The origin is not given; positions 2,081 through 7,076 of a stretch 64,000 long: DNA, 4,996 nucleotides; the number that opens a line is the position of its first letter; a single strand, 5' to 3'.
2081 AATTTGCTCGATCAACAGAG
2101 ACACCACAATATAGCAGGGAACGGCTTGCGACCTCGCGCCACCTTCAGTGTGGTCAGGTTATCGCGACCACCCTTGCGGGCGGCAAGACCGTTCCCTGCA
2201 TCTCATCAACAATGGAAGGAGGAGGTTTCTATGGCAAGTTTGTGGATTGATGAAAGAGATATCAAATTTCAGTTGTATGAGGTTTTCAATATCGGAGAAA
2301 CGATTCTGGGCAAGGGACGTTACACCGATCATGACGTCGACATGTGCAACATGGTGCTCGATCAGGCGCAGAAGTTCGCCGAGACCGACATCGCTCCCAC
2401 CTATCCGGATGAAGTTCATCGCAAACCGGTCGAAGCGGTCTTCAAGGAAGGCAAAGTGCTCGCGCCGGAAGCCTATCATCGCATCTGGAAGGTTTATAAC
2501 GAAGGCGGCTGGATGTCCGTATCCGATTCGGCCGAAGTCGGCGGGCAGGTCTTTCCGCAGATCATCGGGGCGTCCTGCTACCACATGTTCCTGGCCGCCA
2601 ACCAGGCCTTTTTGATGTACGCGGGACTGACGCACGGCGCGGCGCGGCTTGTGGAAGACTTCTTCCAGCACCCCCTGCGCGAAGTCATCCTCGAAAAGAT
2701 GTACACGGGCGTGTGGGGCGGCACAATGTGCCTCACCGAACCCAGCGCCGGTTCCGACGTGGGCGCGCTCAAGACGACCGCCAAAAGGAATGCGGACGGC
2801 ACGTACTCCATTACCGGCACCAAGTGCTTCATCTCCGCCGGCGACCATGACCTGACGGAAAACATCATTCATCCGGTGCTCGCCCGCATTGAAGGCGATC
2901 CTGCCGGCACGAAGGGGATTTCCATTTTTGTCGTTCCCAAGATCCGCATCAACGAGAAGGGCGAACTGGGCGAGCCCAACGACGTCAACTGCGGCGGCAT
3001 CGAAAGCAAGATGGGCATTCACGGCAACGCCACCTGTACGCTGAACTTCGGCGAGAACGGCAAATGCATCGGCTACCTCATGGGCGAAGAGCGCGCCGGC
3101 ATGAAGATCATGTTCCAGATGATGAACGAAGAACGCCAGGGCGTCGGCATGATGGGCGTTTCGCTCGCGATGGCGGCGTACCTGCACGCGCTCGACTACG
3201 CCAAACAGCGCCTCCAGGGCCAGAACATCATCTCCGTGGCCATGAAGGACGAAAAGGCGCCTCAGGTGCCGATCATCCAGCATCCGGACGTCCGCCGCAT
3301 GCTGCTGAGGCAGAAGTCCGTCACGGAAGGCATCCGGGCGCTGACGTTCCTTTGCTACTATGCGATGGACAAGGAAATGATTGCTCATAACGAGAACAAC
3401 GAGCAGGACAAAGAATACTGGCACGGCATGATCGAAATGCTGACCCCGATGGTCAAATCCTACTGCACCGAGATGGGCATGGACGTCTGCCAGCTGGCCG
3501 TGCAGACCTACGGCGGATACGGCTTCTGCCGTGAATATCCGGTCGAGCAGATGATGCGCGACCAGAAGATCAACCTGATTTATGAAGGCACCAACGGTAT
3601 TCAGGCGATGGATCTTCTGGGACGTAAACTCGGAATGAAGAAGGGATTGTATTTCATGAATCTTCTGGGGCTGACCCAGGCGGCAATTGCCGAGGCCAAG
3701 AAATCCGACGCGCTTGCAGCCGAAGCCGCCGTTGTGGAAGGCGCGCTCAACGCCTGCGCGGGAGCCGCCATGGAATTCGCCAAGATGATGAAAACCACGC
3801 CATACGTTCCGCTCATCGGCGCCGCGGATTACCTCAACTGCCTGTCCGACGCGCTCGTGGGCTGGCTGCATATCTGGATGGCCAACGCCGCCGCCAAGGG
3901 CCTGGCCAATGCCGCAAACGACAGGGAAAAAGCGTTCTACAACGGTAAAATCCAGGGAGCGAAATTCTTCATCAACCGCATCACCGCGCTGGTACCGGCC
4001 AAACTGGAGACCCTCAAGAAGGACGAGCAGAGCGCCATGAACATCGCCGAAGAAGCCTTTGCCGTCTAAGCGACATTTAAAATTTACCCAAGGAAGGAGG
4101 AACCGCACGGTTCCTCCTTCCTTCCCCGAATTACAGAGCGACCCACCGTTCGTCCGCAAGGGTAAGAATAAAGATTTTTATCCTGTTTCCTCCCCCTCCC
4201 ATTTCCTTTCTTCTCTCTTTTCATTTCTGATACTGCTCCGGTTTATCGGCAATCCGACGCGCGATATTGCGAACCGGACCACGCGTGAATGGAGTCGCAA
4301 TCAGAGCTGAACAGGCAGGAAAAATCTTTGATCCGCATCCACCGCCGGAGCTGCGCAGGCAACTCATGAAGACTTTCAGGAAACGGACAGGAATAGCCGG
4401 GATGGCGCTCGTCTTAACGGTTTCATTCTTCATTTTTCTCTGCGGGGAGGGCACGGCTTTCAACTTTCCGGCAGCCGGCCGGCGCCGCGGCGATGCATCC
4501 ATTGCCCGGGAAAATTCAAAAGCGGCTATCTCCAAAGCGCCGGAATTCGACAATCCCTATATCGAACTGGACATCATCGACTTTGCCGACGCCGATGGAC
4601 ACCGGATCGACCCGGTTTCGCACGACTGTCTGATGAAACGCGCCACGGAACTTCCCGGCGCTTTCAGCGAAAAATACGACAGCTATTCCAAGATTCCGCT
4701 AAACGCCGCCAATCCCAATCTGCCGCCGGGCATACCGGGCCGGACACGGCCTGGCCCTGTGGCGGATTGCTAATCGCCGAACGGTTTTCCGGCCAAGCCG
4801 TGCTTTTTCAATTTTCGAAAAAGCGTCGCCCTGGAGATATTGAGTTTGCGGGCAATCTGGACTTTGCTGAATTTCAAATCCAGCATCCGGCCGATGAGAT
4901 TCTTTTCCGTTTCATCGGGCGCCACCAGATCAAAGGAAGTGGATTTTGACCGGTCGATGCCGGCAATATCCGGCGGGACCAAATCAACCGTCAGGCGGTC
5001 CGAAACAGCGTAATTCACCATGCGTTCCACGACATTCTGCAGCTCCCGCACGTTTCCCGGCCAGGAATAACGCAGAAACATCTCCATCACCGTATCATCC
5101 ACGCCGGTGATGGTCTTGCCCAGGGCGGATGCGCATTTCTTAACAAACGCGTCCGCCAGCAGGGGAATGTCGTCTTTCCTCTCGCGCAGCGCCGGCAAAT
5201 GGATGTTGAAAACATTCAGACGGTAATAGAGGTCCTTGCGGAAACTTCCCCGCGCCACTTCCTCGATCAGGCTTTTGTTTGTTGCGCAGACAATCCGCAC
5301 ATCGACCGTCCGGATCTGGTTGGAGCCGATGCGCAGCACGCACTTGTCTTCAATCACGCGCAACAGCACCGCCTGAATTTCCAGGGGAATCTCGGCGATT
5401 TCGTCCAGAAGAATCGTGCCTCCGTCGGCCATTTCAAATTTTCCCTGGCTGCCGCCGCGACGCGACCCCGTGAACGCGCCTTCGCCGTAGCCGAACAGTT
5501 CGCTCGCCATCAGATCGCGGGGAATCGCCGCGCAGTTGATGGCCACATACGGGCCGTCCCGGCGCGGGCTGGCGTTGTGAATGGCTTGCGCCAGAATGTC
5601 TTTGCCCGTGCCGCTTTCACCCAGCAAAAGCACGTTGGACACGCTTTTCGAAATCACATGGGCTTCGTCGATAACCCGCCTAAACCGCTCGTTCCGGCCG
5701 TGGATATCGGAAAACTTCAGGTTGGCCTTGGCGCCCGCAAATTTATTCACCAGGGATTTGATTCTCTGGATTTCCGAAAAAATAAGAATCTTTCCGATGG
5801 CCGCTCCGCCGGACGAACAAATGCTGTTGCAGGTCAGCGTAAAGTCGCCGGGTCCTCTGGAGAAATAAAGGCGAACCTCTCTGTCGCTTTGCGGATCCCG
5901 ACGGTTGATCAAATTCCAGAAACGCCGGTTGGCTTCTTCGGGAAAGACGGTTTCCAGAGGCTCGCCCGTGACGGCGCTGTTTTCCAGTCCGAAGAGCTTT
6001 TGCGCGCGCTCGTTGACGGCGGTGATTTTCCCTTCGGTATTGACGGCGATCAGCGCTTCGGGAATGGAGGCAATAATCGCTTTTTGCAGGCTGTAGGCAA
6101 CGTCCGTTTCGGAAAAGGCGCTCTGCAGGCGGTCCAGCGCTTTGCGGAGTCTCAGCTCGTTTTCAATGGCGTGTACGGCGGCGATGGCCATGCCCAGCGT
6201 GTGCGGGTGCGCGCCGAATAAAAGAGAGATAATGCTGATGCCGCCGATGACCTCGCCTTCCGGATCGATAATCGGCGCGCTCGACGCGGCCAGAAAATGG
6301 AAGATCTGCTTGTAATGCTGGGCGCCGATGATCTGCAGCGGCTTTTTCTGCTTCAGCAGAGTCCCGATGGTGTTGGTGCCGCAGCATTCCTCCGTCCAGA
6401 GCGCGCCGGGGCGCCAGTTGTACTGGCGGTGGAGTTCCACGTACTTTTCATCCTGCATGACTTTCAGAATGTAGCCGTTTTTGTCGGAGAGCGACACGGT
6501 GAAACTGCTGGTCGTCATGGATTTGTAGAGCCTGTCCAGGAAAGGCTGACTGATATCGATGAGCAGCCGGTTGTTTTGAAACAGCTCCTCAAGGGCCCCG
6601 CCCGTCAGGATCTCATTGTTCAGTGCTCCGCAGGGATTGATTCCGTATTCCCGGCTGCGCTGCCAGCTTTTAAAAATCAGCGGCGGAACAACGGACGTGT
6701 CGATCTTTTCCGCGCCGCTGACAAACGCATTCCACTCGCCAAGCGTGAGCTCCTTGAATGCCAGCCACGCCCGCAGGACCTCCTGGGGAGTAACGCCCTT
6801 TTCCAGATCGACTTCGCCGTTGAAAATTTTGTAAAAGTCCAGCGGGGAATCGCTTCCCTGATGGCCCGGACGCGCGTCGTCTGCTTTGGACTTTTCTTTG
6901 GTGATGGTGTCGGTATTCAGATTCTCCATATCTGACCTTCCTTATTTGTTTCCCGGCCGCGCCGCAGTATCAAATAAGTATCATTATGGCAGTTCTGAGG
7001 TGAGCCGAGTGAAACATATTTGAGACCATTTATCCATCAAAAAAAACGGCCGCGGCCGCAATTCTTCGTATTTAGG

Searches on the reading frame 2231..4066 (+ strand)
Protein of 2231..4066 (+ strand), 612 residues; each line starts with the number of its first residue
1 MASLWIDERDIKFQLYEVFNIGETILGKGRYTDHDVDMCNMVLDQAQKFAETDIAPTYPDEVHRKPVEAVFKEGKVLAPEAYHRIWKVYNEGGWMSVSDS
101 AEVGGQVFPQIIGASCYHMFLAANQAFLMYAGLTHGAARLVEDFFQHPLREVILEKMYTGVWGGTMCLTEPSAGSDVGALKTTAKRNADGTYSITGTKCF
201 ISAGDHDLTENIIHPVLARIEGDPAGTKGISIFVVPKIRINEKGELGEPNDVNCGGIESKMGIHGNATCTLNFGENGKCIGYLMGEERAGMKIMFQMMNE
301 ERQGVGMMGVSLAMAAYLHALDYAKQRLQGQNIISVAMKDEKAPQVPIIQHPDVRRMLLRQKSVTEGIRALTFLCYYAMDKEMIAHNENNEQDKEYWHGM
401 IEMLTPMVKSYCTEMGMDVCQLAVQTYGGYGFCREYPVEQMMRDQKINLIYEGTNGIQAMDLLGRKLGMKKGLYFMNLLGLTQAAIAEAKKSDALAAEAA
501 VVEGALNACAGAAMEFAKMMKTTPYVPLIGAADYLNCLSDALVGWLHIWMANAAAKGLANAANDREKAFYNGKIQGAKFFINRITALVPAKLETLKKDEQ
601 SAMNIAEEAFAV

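Call 10: search_protein_families(library=pfam, proteins=[window:2231-4066:+], max_evalue=0.001)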
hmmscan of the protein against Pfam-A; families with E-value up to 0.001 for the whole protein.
window:2231-4066:+ (612 aa): 4 families
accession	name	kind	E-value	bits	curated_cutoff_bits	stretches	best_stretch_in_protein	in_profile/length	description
PF00441.29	Acyl-CoA_dh_1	-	4.1e-24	85.9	22.4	1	289-462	2-145/150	Acyl-CoA dehydrogenase, C-terminal domain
PF12806.12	Acyl-CoA_dh_C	-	1.7e-21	77.1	30.3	1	484-605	7-123/124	Acetyl-CoA dehydrogenase C-terminal like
PF02770.24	Acyl-CoA_dh_M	-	4.2e-14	52.9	33.3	1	166-273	2-94/97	Acyl-CoA dehydrogenase, middle domain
PF22924.1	ACOX_C_alpha1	-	1.4e-07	31.9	27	1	305-457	11-159/169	Acyl-CoA oxidase, C-alpha1 domain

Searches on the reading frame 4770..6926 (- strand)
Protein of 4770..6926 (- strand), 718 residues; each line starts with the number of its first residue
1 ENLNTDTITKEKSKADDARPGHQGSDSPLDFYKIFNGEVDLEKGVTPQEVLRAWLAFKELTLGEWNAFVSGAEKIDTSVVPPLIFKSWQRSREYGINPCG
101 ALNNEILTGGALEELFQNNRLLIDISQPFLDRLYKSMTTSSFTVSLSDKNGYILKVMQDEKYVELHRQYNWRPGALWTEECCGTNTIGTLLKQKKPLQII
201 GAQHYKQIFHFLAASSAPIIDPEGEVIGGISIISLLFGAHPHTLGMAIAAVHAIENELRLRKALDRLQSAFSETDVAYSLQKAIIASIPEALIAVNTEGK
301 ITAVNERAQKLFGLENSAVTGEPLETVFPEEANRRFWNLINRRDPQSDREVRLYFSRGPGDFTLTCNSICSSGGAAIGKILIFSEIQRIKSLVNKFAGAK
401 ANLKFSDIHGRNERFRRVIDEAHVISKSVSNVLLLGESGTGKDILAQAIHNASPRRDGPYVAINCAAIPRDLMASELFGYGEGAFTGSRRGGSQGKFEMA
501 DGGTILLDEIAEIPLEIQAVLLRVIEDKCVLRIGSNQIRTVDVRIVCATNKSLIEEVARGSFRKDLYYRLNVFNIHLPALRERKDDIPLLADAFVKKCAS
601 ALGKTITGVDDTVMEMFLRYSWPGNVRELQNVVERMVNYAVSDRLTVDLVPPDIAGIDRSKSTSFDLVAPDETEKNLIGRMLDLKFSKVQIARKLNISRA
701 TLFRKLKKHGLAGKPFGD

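Call 10: search_protein_families(library=pfam, proteins=[window:4770-6926:-], max_evalue=0.001)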
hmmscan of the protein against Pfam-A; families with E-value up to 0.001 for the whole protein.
window:4770-6926:- (718 aa): 13 families
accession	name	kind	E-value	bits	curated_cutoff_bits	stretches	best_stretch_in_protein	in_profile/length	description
PF00158.32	Sigma54_activat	-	4.2e-64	215.7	20.2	1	409-576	2-168/168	Sigma-54 interaction domain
PF25601.1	AAA_lid_14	-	2.4e-25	88.6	27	1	581-662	1-82/87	AAA+ ATPase lid domain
PF14532.12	Sigma54_activ_2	-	2.3e-19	70.4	25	1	420-580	12-138/138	Sigma-54 interaction domain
PF00989.32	PAS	-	8.6e-11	42.3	22.6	1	282-383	4-110/113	PAS fold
PF08448.16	PAS_4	-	1.3e-09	38.7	23.1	1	287-387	3-106/110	PAS fold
PF13426.13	PAS_9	-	1.3e-07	32.2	27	1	291-359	3-71/103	PAS domain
PF07728.20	AAA_5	-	2.7e-07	31.1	22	1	431-550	1-122/139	AAA domain (dynein-related subfamily)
PF07724.20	AAA_2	-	3.9e-07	30.7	27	1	428-554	2-128/166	AAA domain (Cdc48 subfamily)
PF24820.1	Diguanyl_cycl_sensor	-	7.7e-07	29.5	28.1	1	285-367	2-82/109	Diguanylate cyclase-like sensor domain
PF13188.13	PAS_8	-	7.9e-07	29.2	21.8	1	282-334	4-53/65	PAS domain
PF02796.21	HTH_7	-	1.5e-06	28.7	23.8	1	675-708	11-44/45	Helix-turn-helix domain of resolvase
PF01078.27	Mg_chelatase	-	2.5e-05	24.2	20.3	0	484-552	89-159/207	Magnesium chelatase, subunit ChlI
PF02954.25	HTH_8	-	8.8e-05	22.6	22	1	672-709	4-42/42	Bacterial regulatory protein, Fis family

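Call 11: search_protein_families(library=ncbifam, proteins=[window:4770-6926:-], max_evalue=0.001)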
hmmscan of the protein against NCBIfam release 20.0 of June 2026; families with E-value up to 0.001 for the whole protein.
window:4770-6926:- (718 aa): 32 families (the best 25 are shown)
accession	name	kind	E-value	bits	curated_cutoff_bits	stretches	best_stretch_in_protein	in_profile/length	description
NF041552.1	TF_PrdR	equivalog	2.2e-113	379.6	795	2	387-709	249-576/577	sigma-54 dependent transcriptional regulator PrdR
NF008485.2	PRK11388.1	equivalog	1.4e-112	377.1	551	1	76-712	15-638/643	dihydroxyacetone kinase operon transcriptional regulator DhaR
NF038308.1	RNA_repair_RtcR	equivalog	3.3e-89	300.1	650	1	383-669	157-451/530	RNA repair transcriptional activator RtcR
TIGR01817.1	nifA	equivalog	6.1e-89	299.2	528.85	1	400-646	190-434/534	nif-specific transcriptional activator NifA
TIGR02329.1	propionate_PrpR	equivalog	1e-86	291.7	499.2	1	400-708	206-526/526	propionate catabolism operon regulatory protein PrpR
NF011953.0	PRK15424.1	equivalog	3.1e-85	286.8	703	1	397-709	210-534/538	propionate catabolism operon regulatory protein PrpR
NF003451.0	PRK05022.1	equivalog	3.2e-85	286.8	476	1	400-647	184-432/512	nitric oxide reductase transcriptional regulator NorR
TIGR02915.1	PEP_resp_reg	equivalog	3.2e-83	280.1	502.6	1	402-711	135-444/445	PEP-CTERM-box response regulator transcription factor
TIGR01818.1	ntrC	equivalog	5.3e-82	276.1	558.6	1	423-667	151-394/463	nitrogen regulation protein NR(I)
NF041946.1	LuxO_transreg_Vib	equivalog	9.3e-81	271.9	800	1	401-664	128-390/463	quorum-sensing sigma-54 dependent transcriptional regulator LuxO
NF008085.0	PRK10820.1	equivalog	2.8e-80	270.4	576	1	280-714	81-515/520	transcriptional regulator TyrR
NF008469.0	PRK11361.1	equivalog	2.9e-80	270.2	714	1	405-711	142-456/461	acetoacetate metabolism transcriptional regulator AtoC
NF011958.0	PRK15429.1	equivalog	4.3e-80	270.2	830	1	376-711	343-686/692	formate hydrogenlyase transcriptional activator FlhA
NF007689.0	PRK10365.1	equivalog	4.9e-77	259.6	760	1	408-707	141-440/441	sigma-54-dependent response regulator transcription factor ZraR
NF041906.1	V4R_TF_MobR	exception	4.6e-76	256.4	999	1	383-708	211-543/544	phenol degradation transcriptional regulator MobR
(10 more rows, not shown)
